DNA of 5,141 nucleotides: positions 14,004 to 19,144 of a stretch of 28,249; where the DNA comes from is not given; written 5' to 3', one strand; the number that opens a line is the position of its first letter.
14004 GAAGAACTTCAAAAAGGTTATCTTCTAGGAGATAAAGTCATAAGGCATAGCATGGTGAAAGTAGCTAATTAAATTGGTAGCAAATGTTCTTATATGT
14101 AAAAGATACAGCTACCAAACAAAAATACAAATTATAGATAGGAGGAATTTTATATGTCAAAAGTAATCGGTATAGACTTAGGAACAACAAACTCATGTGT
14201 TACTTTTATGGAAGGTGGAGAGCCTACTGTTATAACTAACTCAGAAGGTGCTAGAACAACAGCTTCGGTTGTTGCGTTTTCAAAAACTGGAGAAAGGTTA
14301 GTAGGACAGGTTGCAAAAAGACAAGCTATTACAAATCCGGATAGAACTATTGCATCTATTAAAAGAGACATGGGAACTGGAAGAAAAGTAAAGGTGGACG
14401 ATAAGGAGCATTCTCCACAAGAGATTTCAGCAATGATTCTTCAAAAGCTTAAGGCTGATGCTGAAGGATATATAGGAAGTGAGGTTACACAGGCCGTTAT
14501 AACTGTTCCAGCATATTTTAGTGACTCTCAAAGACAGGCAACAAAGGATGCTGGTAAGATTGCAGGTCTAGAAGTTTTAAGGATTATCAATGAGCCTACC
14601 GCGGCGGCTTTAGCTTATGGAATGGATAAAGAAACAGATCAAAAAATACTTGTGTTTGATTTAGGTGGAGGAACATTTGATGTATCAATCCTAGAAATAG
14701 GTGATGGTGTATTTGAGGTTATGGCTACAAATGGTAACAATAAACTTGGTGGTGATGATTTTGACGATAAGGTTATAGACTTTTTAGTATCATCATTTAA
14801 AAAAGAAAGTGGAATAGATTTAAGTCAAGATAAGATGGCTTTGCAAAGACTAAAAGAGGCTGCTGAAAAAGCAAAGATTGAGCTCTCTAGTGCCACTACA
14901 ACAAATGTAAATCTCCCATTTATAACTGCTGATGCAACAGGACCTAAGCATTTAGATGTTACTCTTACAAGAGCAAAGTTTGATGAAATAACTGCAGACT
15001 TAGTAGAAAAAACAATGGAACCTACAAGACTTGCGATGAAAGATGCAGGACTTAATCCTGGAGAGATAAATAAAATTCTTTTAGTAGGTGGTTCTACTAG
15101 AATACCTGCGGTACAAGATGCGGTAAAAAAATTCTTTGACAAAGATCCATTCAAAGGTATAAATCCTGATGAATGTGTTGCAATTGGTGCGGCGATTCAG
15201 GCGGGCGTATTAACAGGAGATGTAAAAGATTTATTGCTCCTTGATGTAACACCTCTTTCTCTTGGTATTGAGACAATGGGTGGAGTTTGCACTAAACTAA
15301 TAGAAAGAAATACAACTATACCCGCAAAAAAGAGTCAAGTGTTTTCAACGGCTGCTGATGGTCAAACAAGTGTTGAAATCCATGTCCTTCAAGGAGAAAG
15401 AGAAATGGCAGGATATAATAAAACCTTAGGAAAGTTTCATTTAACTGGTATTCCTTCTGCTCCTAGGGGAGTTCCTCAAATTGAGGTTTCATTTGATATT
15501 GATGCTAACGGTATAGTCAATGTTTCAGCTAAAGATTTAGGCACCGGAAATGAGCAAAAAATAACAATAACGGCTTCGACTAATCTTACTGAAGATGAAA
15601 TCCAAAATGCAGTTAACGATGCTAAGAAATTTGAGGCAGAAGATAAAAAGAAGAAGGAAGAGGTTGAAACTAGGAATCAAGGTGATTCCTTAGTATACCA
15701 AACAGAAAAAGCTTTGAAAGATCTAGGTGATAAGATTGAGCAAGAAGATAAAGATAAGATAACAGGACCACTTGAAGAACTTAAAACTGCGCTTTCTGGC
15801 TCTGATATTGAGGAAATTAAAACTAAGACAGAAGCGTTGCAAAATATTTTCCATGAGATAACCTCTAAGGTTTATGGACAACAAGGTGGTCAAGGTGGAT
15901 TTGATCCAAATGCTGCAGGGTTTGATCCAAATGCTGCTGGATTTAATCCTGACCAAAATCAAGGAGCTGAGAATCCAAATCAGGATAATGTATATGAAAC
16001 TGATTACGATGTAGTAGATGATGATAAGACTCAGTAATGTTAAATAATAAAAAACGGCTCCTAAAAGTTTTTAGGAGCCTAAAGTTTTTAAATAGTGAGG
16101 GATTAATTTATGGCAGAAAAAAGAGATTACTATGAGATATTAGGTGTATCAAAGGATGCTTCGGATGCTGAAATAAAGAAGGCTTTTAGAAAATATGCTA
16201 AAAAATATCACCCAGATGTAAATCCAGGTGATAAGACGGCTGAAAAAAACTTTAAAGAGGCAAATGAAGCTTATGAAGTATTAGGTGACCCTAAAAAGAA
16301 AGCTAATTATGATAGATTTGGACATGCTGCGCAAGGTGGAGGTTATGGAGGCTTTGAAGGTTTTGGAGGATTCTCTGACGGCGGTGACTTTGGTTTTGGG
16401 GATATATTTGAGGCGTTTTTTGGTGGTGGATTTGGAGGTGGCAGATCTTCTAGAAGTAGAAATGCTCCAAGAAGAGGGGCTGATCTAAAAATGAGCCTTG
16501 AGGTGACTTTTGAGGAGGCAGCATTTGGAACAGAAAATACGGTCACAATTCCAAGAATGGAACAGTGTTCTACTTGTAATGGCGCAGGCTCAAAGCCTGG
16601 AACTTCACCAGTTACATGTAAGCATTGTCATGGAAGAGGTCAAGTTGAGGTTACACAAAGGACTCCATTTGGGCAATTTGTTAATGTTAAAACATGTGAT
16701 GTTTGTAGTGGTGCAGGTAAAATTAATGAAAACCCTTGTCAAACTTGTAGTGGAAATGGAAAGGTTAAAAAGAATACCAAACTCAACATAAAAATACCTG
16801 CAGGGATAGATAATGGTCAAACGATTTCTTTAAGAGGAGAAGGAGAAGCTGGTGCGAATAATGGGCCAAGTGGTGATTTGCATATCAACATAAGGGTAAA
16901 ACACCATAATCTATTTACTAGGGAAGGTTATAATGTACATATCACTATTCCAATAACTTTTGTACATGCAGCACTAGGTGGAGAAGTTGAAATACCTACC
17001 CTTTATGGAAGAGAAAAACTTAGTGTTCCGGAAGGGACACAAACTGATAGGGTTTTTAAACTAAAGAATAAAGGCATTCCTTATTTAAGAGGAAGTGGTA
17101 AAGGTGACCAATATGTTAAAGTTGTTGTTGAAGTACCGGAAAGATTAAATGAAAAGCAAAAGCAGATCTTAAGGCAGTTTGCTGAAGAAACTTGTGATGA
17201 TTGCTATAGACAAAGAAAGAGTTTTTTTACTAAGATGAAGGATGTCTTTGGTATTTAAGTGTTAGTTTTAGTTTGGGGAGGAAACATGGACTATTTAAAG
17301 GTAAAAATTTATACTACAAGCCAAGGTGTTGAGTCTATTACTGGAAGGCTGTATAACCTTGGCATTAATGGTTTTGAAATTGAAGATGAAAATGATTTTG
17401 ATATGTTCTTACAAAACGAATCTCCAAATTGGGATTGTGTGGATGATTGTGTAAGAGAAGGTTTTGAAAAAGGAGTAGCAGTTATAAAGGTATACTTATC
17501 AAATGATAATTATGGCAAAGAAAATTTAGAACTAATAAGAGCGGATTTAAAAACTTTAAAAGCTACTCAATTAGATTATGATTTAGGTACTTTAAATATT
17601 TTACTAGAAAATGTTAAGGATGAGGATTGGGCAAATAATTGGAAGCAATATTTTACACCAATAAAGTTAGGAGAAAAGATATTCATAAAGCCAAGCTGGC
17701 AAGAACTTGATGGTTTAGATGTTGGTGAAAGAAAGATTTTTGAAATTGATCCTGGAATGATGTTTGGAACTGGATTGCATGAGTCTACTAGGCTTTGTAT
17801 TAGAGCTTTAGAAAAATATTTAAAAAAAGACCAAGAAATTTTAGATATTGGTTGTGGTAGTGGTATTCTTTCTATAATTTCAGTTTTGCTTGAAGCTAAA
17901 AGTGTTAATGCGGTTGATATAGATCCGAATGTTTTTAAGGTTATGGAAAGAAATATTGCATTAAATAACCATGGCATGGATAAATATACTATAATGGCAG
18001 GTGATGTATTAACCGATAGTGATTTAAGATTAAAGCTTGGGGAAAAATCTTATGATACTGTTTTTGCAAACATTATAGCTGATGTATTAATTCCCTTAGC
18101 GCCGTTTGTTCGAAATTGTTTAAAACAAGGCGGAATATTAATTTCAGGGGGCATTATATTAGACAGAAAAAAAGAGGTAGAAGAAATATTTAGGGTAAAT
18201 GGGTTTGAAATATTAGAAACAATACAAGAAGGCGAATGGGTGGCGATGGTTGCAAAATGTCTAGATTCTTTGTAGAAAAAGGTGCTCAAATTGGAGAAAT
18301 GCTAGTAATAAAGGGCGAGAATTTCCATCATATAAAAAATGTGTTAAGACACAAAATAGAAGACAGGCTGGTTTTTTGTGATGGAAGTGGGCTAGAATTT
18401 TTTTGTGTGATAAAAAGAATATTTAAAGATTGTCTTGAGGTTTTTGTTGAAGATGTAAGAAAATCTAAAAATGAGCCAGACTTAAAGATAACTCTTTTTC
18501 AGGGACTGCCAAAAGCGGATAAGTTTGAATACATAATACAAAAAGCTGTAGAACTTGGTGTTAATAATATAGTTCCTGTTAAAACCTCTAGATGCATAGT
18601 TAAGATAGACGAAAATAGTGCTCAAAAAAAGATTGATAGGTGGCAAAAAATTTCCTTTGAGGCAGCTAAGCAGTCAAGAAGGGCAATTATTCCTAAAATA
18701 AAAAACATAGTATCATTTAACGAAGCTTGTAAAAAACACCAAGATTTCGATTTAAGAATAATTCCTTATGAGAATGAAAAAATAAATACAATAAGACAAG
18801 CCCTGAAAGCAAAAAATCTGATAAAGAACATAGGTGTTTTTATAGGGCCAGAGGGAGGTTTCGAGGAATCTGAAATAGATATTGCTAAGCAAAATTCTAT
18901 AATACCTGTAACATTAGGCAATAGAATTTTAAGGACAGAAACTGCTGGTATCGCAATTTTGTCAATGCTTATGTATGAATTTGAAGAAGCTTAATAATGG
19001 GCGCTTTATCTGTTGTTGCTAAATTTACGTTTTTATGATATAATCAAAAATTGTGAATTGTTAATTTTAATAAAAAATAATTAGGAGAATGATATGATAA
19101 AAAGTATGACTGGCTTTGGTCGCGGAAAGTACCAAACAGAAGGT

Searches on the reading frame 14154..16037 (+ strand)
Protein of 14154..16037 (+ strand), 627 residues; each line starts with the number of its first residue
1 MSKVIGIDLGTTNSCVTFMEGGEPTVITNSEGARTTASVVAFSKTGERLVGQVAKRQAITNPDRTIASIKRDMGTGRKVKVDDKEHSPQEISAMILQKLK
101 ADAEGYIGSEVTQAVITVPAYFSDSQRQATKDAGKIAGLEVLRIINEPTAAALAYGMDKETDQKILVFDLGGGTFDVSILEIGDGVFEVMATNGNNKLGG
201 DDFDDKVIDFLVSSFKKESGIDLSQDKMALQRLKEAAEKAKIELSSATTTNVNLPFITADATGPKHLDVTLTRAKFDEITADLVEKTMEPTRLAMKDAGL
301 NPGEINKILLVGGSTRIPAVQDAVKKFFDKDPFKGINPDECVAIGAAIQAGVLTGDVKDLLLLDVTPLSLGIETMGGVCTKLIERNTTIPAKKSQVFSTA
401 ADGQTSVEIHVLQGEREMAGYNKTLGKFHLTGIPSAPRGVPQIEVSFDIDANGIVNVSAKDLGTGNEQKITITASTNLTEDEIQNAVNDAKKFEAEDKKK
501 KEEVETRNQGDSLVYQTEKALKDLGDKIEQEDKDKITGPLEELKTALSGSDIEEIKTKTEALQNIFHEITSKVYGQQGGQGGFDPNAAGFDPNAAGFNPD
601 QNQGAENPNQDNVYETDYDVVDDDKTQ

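Call 4: search_protein_families(library=pfam, proteins=[window:14154-16037:+])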
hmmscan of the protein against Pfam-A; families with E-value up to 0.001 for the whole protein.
window:14154-16037:+ (627 aa): 2 families
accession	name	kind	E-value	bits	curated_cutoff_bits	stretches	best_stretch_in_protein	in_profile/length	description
PF00012.26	HSP70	-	1.2e-248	826.8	20.6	1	4-574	1-598/599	Hsp70 protein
PF06723.19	MreB_Mbl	-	5.2e-19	68.7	27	1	3-348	2-317/327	MreB/Mbl protein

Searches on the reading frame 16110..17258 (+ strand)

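Call 30: search_protein_families(library=pfam, proteins=[window:16110-17258:+])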
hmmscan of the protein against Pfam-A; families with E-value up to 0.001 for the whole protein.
window:16110-17258:+ (382 aa): 4 families
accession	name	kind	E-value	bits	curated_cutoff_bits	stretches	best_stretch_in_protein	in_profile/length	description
PF01556.23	DnaJ_C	-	1.1e-51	175.2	26.6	1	127-343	2-152/152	DnaJ C terminal domain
PF00226.36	DnaJ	-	1.9e-27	95.6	27.8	1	6-68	1-63/63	DnaJ domain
PF00684.25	DnaJ_CXXCXGXG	-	9.7e-17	61.4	32.7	1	153-217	1-65/65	DnaJ central domain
PF15777.11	Anti-TRAP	-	0.00021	21.6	32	0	151-180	11-43/59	Tryptophan RNA-binding attenuator protein inhibitory protein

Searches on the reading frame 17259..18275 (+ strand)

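Call 30: search_protein_families(library=pfam, proteins=[window:17259-18275:+])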
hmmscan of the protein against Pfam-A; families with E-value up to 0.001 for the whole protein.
window:17259-18275:+ (338 aa): 11 families
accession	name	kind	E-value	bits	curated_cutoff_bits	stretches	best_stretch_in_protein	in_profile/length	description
PF06325.19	PrmA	-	3.6e-73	247.1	22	1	12-333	2-294/296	Ribosomal protein L11 methyltransferase (PrmA)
PF05175.20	MTS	-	5.5e-09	36.3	23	1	164-254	7-94/170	Methyltransferase small domain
PF13649.12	Methyltransf_25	-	5.8e-08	33.8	27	1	194-272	1-73/97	Methyltransferase domain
PF13847.12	Methyltransf_31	-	4.9e-07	30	27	1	189-297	2-110/145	Methyltransferase domain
PF08241.18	Methyltransf_11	-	4.6e-06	27.6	21.2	1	195-295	1-94/95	Methyltransferase domain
PF02475.24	TRM5-TYW2_MTfase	-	7.9e-06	26.4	28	1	185-239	31-86/164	TRM5/TYW2 methyltransferase domain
PF08242.18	Methyltransf_12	-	6e-05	24.1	30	1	195-293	1-97/98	Methyltransferase domain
PF01135.25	PCMT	-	0.00017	21.9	20.3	1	181-295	66-170/210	Protein-L-isoaspartate(D-aspartate) O-methyltransferase (PCMT)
PF10294.15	Methyltransf_16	-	0.00024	21.3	21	1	186-247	42-102/174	Lysine methyltransferase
PF03602.21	Cons_hypoth95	-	0.00025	21.2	24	1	190-270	41-119/182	Conserved hypothetical protein 95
PF13489.12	Methyltransf_23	-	0.00028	21.1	27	1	180-225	9-54/164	Methyltransferase domain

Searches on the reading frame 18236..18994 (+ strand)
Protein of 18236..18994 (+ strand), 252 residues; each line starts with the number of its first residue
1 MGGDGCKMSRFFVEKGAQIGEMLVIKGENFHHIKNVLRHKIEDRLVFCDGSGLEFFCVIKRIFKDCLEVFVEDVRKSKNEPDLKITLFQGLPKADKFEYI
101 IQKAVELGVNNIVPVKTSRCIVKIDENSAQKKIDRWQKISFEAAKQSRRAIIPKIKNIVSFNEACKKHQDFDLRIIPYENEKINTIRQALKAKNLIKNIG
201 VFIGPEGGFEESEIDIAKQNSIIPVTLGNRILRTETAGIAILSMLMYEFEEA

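Call 30: search_protein_families(library=pfam, proteins=[window:18236-18994:+])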
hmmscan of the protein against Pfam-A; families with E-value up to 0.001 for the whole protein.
window:18236-18994:+ (252 aa): 2 families
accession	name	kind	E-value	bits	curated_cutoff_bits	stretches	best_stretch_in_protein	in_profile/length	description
PF04452.19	Methyltrans_RNA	-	1.3e-57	194.4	23.9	1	80-245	2-164/165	RNA methyltransferase domain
PF20260.4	PUA_4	-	5.8e-10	39.5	23.9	1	25-62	1-38/48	RNA methyltransferase PUA domain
